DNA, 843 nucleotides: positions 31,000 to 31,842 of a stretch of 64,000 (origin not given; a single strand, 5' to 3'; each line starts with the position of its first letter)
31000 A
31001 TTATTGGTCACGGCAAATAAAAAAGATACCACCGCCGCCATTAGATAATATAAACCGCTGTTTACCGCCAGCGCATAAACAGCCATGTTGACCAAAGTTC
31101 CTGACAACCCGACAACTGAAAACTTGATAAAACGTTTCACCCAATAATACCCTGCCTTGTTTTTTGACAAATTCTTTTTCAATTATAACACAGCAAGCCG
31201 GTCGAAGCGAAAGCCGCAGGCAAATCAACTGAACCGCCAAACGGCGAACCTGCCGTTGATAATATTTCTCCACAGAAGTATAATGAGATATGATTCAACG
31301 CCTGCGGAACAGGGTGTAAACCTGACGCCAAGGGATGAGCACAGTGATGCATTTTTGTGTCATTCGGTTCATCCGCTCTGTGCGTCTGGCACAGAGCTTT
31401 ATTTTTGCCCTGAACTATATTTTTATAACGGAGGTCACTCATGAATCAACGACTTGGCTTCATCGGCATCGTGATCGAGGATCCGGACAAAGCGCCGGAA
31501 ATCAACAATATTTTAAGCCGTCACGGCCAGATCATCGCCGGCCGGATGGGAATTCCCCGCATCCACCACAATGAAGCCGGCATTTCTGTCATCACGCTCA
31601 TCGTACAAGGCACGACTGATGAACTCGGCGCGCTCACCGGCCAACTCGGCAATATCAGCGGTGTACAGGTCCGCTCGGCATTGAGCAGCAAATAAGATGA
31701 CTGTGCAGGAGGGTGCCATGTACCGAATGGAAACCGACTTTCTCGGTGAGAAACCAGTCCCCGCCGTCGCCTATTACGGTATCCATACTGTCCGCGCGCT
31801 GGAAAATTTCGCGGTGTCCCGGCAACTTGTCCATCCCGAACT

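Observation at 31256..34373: hydF with a TM1266-like regulator and aspartase-like lyase behind a leader terminator, hydE/hydG absent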

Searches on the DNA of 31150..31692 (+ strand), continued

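Call 41: search_with_rna_model(model_id=R1, sources=[window, L003, L004, L005, L006, L012, L013, L019, L021, L022, L023, L028, L032, L035, L038, L047, L059, L070, L071, L083, L084, L085, L086, L087, L088, L089, L092, L094, L095, L099, L100, L101, L102, L103, L104, L105, L108, L109, L110, L112, L113, L114, L116, L117, L121, L122, L123, L124, L129, L133, L134, L136, L137, L138, L139, L141, L142, L143, L144, L145, L146, L149, L150, L152, L156, L157, L158, L160, L161, L162], max_evalue=0.5, make_alignment=true)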
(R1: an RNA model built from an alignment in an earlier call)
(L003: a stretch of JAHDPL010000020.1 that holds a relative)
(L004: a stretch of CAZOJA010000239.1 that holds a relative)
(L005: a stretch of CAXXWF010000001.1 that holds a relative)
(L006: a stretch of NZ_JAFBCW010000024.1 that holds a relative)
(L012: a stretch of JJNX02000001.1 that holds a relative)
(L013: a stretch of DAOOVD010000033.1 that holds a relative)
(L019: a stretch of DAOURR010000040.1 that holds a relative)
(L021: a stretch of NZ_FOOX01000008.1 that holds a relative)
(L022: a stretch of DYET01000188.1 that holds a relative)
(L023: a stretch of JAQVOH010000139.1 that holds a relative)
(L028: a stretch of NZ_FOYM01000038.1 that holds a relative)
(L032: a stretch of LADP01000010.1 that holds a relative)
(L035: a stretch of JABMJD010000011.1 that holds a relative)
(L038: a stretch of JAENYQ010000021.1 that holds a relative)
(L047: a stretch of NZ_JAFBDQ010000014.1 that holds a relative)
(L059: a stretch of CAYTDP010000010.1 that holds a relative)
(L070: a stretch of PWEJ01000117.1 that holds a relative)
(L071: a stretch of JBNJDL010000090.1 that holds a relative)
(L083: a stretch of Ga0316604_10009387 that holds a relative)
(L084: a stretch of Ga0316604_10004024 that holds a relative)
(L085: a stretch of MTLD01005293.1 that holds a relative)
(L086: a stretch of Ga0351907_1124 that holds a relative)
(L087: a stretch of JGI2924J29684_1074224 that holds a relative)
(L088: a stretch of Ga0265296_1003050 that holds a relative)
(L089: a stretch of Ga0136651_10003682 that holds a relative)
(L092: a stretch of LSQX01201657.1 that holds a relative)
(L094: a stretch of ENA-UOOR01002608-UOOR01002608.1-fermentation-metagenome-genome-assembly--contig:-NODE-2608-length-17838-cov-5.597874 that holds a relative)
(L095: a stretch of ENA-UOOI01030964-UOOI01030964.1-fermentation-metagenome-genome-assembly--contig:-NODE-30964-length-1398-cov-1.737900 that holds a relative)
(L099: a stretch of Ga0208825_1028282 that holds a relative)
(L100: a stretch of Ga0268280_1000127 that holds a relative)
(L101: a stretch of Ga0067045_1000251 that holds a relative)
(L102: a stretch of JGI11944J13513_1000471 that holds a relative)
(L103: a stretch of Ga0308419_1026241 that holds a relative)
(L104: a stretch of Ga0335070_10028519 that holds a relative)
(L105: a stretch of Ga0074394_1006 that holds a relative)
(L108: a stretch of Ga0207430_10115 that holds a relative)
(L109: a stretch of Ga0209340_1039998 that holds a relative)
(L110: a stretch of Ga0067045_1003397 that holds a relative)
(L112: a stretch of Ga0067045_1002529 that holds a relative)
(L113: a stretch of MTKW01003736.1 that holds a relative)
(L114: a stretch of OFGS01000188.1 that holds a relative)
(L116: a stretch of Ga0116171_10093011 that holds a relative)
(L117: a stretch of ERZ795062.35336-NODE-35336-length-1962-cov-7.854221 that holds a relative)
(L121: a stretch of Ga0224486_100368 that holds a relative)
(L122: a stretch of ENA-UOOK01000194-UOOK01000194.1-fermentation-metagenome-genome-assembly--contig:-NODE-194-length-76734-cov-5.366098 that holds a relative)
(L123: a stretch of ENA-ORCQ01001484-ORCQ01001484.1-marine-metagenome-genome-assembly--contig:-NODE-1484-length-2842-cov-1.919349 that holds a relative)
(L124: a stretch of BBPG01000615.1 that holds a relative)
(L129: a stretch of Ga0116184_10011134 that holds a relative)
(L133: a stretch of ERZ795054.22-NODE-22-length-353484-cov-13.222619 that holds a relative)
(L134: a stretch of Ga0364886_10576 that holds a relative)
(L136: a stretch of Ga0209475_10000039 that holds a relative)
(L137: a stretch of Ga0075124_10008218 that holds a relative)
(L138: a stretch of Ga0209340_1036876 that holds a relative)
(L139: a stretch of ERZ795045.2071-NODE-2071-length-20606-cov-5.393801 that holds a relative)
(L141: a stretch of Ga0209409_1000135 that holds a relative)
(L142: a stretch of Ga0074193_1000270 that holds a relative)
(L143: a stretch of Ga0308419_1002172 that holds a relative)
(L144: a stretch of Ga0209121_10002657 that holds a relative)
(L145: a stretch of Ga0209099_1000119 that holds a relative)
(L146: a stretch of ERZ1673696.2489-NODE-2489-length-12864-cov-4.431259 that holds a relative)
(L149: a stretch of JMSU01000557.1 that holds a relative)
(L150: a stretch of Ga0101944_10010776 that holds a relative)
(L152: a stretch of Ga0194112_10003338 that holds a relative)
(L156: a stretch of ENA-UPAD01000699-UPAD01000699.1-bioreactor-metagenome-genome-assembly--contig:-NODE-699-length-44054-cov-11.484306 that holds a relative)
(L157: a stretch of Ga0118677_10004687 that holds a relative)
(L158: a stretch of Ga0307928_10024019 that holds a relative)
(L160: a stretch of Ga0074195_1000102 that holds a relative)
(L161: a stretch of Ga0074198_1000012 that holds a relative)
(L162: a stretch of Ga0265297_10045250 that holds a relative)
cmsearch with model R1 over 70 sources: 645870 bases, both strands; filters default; matches with E-value up to 0.5: 69.
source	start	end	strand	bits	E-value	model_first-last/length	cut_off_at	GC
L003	4159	4201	+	43.1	2e-07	1-43/43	no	0.53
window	31296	31338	+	41.2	5.7e-07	1-43/43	no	0.58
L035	5572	5614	+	39.9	1.2e-06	1-43/43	no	0.56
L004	913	955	+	38.7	2.4e-06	1-43/43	no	0.6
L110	4882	4923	+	38.4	2.8e-06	1-43/43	no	0.43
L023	1724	1766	+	38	3.6e-06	1-43/43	no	0.49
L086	4871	4912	+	38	3.6e-06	1-43/43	no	0.57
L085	4615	4657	+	36.7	7.6e-06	1-43/43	no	0.58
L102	207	248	+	36.4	9.2e-06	1-43/43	no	0.48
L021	4030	4075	+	36.3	9.5e-06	1-43/43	no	0.57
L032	5508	5555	+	36.2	1e-05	1-43/43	no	0.6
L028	4062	4109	+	35.6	1.4e-05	1-43/43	no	0.6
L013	4186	4226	+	34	3.5e-05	1-43/43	no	0.59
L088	4884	4926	+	33.8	3.9e-05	1-43/43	no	0.58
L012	4076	4115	+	33.5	4.8e-05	1-43/43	no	0.55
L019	4170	4211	+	32.6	7.7e-05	1-43/43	no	0.52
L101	4890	4930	+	32.3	9.6e-05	1-43/43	no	0.49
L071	3252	3294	+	30.3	0.00029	1-43/43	no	0.37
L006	4156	4196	+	30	0.00034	1-43/43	no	0.56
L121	250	290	+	30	0.00034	1-43/43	no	0.54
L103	1823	1872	+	29.9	0.00038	1-43/43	no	0.42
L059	3041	3083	+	29.1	0.00058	1-43/43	no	0.56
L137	709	751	+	29.1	0.00059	1-43/43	no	0.44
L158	3435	3477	+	29.1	0.00059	1-43/43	no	0.44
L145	4826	4869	+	28.7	0.00075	1-43/43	no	0.45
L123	1280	1320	+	28.3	0.00096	1-43/43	no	0.49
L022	5305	5353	+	27.6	0.0014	1-43/43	no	0.69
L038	5508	5555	+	27.2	0.0017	1-43/43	no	0.58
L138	255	296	+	27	0.002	1-43/43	no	0.36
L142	4865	4905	+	26.3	0.0029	1-43/43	no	0.46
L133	4892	4935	+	26.2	0.003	1-43/43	no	0.59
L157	4813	4854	+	26.1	0.0034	1-43/43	no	0.48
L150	2850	2894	+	26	0.0035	1-43/43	no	0.47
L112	4855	4895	+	25.8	0.0039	1-43/43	no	0.56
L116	73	116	+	25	0.0061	1-43/43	no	0.45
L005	1976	2016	+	24.6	0.0076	1-43/43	no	0.46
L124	603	645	+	24.3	0.0093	1-43/43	no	0.56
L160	5305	5346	+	24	0.011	1-43/43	no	0.29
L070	2994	3036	+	23.4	0.015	1-43/43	no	0.53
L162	2974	3023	+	23.3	0.017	1-43/43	no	0.52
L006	4208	4249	+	23.1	0.019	1-43/43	no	0.69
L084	4459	4501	+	23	0.02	1-43/43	no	0.6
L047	1507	1549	+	23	0.02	1-43/43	no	0.47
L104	548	599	+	22.9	0.02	1-43/43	no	0.56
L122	4866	4906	+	22.7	0.024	1-43/43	no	0.41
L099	528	568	+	22.5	0.025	1-43/43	no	0.56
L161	4866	4905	+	22.1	0.033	1-43/43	no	0.52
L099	479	519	+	21.9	0.037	1-43/43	no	0.51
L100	4742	4785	+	21.6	0.043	1-43/43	no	0.45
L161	5357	5398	+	21.4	0.05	1-43/43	no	0.31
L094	4900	4938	+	21.1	0.057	1-43/43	no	0.38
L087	850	896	+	21.1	0.058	1-43/43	no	0.53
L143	2750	2790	+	20.9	0.065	1-43/43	no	0.56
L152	4904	4946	+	20.5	0.082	1-43/43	no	0.51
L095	818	856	+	19.9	0.12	1-43/43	no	0.36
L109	103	144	+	19.5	0.15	1-43/43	no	0.45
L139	4898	4941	+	19.3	0.16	1-43/43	no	0.41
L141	4274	4317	+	19.3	0.16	1-43/43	no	0.41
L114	4841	4885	+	19.2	0.17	1-43/43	no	0.51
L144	4895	4935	+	18.9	0.2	1-43/43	no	0.56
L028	4011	4056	+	18.7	0.23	1-43/43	no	0.63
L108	4844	4888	+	18.5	0.26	1-43/43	no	0.51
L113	4857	4898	+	18.5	0.26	1-43/43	no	0.57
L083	4394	4437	+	18.5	0.26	1-43/43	no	0.64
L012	13105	13147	+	18.1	0.32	1-43/43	no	0.44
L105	4849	4893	+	18.1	0.32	1-43/43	no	0.49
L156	5266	5310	+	18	0.34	1-43/43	no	0.44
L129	92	134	+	17.8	0.39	1-43/43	no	0.58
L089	2227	2266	+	17.4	0.48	1-43/43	no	0.45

Alignment A4: 69 matches aligned to the model, 68 columns, each read 5' to 3' on its own strand. Consensus structure (alignment columns), stored with it:
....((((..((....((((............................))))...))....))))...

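Call 53: build_rna_model(alignment_id=A4)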
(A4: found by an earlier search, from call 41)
Model R2 built from alignment A4 (69 sequences, 68 columns); structure: stored with the alignment.
model positions 43; base pairs 10; branch points 0; effective number of sequences 69; information 0.783 bits per position. Calibrated on 0.2 Mb of random sequence (short: E-values are rough).
structure used (alignment columns):
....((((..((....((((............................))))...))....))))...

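Call 54: search_with_rna_model(model_id=R2, sources=[L083, L084, L085, L086, L087, L088, L089, L090, L091, L092, L093, L094, L095, L096, L097, L098, L099, L100, L101, L102, L103, L104, L105, L106, L107, L108, L109, L110, L111, L112, L113, L114, L115, L116, L117, L118, L119, L120, L121, L122, L123, L124, L125, L126, L127, L128, L129, L130, L131, L132, L133, L134, L135, L136, L137, L138, L139, L140, L141, L142, L143, L144, L145, L146, L147, L148, L149, L150, L151, L152, L153, L154, L155, L156, L157, L158, L159, L160, L161, L162], max_evalue=1)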
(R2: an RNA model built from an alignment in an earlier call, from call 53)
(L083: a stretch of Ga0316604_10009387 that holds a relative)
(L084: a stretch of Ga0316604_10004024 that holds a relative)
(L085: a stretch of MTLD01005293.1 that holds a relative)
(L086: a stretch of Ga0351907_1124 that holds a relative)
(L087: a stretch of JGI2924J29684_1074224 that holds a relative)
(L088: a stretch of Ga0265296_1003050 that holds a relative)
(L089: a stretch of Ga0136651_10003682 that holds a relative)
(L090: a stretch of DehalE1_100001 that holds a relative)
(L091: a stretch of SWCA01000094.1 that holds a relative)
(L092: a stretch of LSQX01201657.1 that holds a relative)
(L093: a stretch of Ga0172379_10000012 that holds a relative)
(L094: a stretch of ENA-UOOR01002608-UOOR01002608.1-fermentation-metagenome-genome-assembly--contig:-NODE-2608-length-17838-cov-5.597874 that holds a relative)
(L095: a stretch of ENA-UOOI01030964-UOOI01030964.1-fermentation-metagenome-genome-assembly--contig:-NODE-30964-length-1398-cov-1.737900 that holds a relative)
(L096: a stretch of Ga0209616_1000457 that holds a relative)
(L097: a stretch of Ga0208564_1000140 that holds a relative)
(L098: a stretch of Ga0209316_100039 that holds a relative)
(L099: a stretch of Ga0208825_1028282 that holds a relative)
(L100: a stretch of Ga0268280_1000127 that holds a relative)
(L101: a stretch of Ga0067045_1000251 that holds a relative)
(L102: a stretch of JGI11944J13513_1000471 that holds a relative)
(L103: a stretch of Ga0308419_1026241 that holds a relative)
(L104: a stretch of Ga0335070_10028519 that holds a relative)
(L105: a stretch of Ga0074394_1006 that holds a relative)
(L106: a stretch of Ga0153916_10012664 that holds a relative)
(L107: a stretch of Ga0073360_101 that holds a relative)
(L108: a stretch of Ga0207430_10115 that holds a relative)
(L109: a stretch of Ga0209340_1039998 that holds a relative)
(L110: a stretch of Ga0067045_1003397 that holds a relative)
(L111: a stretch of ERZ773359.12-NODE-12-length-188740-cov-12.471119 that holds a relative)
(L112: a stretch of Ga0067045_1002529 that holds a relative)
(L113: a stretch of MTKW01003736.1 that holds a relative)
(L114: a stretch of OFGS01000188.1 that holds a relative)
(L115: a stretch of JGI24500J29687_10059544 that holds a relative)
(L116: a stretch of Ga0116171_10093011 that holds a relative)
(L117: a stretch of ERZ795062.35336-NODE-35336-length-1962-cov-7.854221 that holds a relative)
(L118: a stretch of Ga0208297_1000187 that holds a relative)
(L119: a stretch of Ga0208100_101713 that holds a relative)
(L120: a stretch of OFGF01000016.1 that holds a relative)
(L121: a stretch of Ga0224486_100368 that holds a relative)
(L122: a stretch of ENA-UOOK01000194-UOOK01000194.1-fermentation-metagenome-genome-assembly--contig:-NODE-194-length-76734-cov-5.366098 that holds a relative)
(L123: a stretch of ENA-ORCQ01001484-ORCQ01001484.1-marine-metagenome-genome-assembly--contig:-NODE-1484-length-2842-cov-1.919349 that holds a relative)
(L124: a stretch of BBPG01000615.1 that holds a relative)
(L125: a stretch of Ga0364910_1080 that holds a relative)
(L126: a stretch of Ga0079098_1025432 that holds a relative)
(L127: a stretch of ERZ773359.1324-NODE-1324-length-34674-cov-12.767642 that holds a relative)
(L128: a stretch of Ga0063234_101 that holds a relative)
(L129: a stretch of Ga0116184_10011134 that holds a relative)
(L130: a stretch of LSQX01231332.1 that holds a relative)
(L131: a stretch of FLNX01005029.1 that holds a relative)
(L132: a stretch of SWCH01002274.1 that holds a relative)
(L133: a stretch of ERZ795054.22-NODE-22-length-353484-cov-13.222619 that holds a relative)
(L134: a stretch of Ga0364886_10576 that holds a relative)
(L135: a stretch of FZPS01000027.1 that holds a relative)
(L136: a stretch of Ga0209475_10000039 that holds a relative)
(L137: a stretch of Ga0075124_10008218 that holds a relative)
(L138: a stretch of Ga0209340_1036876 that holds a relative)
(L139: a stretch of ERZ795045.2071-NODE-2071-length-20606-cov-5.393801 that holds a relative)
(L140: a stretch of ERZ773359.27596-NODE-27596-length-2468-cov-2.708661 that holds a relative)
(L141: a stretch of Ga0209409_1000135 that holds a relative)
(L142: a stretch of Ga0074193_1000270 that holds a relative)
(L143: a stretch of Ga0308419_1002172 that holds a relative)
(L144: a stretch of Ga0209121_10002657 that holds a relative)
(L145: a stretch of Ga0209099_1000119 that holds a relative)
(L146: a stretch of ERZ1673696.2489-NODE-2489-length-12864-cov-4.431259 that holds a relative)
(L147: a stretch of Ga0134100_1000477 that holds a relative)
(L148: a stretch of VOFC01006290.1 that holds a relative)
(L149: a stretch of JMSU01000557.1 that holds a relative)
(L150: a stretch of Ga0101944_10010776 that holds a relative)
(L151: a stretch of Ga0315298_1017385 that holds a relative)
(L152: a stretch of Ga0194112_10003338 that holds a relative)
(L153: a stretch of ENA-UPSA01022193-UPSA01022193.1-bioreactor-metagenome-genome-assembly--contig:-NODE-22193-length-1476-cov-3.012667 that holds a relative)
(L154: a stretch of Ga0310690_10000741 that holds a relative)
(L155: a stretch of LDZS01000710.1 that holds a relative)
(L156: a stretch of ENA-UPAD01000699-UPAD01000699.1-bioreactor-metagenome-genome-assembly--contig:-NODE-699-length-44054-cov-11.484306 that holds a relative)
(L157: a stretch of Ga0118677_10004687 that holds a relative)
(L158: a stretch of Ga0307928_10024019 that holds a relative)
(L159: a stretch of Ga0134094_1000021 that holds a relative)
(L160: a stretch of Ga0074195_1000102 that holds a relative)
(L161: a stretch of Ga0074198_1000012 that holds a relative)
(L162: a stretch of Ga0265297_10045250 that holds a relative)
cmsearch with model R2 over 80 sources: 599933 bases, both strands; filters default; matches with E-value up to 1: 65.
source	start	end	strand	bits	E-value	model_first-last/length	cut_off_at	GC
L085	4615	4657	+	41.2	1.4e-06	1-43/43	no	0.58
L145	4826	4869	+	41.2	1.4e-06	1-43/43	no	0.45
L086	4871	4912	+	40.4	2.2e-06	1-43/43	no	0.57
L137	709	751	+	39.1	4.4e-06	1-43/43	no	0.44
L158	3435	3477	+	39.1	4.4e-06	1-43/43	no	0.44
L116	73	116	+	38.1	7.7e-06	1-43/43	no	0.45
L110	4882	4923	+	38.1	7.8e-06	1-43/43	no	0.43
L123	1280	1320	+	35.4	3.5e-05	1-43/43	no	0.49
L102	207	248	+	34.9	4.4e-05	1-43/43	no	0.48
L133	4892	4935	+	34.7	5e-05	1-43/43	no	0.59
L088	4884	4926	+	34.3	6.2e-05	1-43/43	no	0.58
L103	1823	1872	+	33.9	7.6e-05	1-43/43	no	0.42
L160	5305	5346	+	33.9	7.7e-05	1-43/43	no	0.29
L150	2850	2894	+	33.7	8.3e-05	1-43/43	no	0.47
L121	250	290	+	33.6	9.2e-05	1-43/43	no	0.54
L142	4865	4905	+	33.1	0.00012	1-43/43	no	0.46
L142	5471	5512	+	33.1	0.00012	1-43/43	no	0.36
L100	4742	4785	+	33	0.00013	1-43/43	no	0.45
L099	528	568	+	32.4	0.00017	1-43/43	no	0.56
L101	4890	4930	+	32.4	0.00018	1-43/43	no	0.49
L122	4866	4906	+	32.3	0.00019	1-43/43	no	0.41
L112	4855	4895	+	32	0.00021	1-43/43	no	0.56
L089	2227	2266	+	32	0.00022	1-43/43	no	0.45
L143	2750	2790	+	31.9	0.00023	1-43/43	no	0.56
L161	5357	5398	+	31.5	0.00028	1-43/43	no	0.31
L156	5266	5310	+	31.4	0.00031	1-43/43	no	0.44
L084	4459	4501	+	31.3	0.00032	1-43/43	no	0.6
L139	4898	4941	+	31.3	0.00032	1-43/43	no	0.41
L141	4274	4317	+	31.3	0.00032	1-43/43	no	0.41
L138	255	296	+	31.2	0.00034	1-43/43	no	0.36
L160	4865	4905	+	31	0.00038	1-43/43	no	0.51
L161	4866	4905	+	30.9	0.0004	1-43/43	no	0.52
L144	4895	4935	+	30.4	0.00052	1-43/43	no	0.56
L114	4841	4885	+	30.4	0.00052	1-43/43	no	0.51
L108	4844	4888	+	30.1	0.00061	1-43/43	no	0.51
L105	4849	4893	+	29.9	0.00069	1-43/43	no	0.49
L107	4849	4893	+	29.9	0.00069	1-43/43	no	0.49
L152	4904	4946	+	29.9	0.0007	1-43/43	no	0.51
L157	4813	4854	+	29.8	0.00072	1-43/43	no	0.48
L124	603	645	+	29.3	0.00097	1-43/43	no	0.56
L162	2974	3023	+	28.2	0.0018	1-43/43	no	0.52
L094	4900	4938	+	28.1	0.0019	1-43/43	no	0.38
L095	818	856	+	27.4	0.0027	1-43/43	no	0.36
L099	479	519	+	27.4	0.0027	1-43/43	no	0.51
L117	398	437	+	27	0.0035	1-43/43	no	0.55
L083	4394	4437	+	27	0.0035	1-43/43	no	0.64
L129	92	134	+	26.2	0.0053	1-43/43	no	0.58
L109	103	144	+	25.3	0.0084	1-43/43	no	0.45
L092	2050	2090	+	24.8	0.011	1-43/43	no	0.49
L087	850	896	+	24.8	0.012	1-43/43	no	0.53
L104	548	599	+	23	0.03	1-43/43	no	0.56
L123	1209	1256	+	22.6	0.038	1-43/43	no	0.44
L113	4857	4898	+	22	0.052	1-43/43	no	0.57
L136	4822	4861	+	21.3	0.077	1-43/43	no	0.6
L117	345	385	+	21.2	0.083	1-43/43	no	0.44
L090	4896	4935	+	20.6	0.11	1-43/43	no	0.32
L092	2004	2043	+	20.6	0.11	1-43/43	no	0.5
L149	2025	2062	+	20.3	0.14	1-43/43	no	0.53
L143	2701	2741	+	19.9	0.17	1-43/43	no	0.54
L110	4837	4877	+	19.4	0.21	1-43/43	no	0.59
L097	4819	4867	+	18.9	0.29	1-43/43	no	0.63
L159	4868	4924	+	18.5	0.36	1-43/43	no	0.6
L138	771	812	+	18.3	0.4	1-43/43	no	0.45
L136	4592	4630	+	17.5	0.62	1-43/43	no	0.56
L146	3647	3688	+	17.1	0.76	1-43/43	no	0.55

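Call 60: search_rna_families(source=L145, start=4760, end=5010, threshold=evalue, max_evalue=10)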
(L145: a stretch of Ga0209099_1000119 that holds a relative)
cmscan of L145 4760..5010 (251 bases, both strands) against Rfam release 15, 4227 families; matches with E-value up to 10: 4.
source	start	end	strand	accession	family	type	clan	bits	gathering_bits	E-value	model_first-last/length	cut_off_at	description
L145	4887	4934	+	RF03872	MIR6426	Gene; miRNA;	-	19.3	96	0.19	1-84/84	no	MIR6426 microRNA precursor family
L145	4881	4940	+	RF04261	MIR1861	Gene; miRNA;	-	13.2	88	6.7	1-110/110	no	MIR1861 microRNA precursor family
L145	4817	4921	+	RF03831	mir-627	Gene; miRNA;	-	12.7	86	9.3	1-87/87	no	mir-627 microRNA precursor family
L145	4943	5008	-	RF01986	ZEB2_AS1_3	Gene; lncRNA;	-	9.4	55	9.1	40-100/100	no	ZEB2 antisense RNA 1 conserved region 3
